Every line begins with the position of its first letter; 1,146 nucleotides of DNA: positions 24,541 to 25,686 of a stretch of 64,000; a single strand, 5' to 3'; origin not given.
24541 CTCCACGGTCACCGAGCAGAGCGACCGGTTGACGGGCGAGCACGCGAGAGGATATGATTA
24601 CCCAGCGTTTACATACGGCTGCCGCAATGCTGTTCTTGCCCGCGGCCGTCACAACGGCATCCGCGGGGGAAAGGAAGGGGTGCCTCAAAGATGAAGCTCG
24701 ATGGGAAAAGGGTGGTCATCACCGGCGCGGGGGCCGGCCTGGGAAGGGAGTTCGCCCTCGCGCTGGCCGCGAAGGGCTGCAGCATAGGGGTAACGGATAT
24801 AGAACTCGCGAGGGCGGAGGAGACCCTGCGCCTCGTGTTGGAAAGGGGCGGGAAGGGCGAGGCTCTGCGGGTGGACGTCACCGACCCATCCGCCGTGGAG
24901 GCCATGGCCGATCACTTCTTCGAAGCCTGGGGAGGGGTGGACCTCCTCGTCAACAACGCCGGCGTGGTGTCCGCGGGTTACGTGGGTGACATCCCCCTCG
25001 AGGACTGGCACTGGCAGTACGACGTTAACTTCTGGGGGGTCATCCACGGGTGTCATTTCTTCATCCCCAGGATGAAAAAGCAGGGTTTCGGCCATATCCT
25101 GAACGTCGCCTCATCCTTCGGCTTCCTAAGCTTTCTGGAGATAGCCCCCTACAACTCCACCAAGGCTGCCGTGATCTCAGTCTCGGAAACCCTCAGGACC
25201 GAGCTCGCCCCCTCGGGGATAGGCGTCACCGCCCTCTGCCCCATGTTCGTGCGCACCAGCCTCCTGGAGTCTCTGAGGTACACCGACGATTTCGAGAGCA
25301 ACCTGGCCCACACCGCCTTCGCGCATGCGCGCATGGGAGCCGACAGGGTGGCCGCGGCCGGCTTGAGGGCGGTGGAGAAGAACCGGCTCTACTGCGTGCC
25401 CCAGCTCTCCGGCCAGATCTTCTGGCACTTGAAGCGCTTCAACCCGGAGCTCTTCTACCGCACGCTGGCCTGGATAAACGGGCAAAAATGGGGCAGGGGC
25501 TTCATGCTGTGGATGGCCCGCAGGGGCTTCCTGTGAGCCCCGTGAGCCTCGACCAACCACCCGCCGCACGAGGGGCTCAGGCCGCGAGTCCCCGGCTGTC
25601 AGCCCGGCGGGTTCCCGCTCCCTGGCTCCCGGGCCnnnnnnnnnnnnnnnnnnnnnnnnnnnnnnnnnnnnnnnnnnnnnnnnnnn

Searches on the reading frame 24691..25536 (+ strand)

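Call 14: search_protein_families(library=pfam, proteins=[window:24691-25536:+], max_evalue=0.001)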
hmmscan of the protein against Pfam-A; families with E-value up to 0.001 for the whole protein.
window:24691-25536:+ (281 aa): 3 families
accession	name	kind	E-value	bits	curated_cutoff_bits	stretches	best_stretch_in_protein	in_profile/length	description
PF00106.31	adh_short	-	3.2e-47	161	26.6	1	6-196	1-191/195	short chain dehydrogenase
PF13561.12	adh_short_C2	-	4.2e-37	128.4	27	1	12-224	1-213/236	Enoyl-(Acyl carrier protein) reductase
PF08659.16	KR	-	5.4e-06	26.9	22.6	1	8-157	3-152/180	KR domain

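Call 53: search_protein_families(library=ncbifam, proteins=[window:24691-25536:+], max_evalue=0.00001)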
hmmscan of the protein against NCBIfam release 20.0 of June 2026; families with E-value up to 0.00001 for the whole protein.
window:24691-25536:+ (281 aa): 210 families (the best 25 are shown)
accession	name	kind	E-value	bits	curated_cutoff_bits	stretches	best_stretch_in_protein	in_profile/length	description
NF004196.0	PRK05650.1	equivalog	1.5e-74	250.6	297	1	6-260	3-257/272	SDR family oxidoreductase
NF004514.1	PRK05855.1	equivalog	2.7e-65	221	455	1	3-259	311-573/578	SDR family oxidoreductase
NF004843.0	PRK06194.1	equivalog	9.3e-54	182.8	308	1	2-198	3-202/295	hypothetical protein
NF005878.0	PRK07825.1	subfamily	8.7e-47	159.8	287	1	2-232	6-221/278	short chain dehydrogenase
NF006123.0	PRK08267.1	equivalog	2.5e-45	154.7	261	1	6-259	3-252/261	SDR family oxidoreductase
NF005559.1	PRK07231.1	subfamily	1.8e-44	152.1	215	1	3-216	2-216/249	glucose 1-dehydrogenase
NF005881.0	PRK07832.1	equivalog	2.1e-43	148.5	296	1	2-239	6-249/287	SDR family oxidoreductase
NF004791.0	PRK06138.1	equivalog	8.6e-43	146.4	312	1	1-222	1-225/252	SDR family oxidoreductase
TIGR01963.1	PHB_DH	subfamily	1.9e-42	145.3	307.05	1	6-193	2-189/255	3-hydroxybutyrate dehydrogenase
NF004825.0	PRK06181.1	equivalog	1.6e-41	142.4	215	1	2-257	3-257/268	SDR family oxidoreductase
NF009093.0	PRK12429.1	subfamily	2.3e-41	141.8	258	1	1-193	1-193/259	3-hydroxybutyrate dehydrogenase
NF004526.0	PRK05872.1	subfamily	1.2e-39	136.2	276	1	2-235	7-242/297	short-chain dehydrogenase/reductase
NF004818.0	PRK06172.1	equivalog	5.3e-39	134.1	336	1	1-217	3-220/253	SDR family oxidoreductase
TIGR03971.1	SDR_subfam_1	subfamily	1e-38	133.2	300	1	3-208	1-217/271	mycofactocin-coupled SDR family oxidoreductase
NF004198.0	PRK05653.1-3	equivalog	4.1e-38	131.2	296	1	3-195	5-197/248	3-oxoacyl-ACP reductase FabG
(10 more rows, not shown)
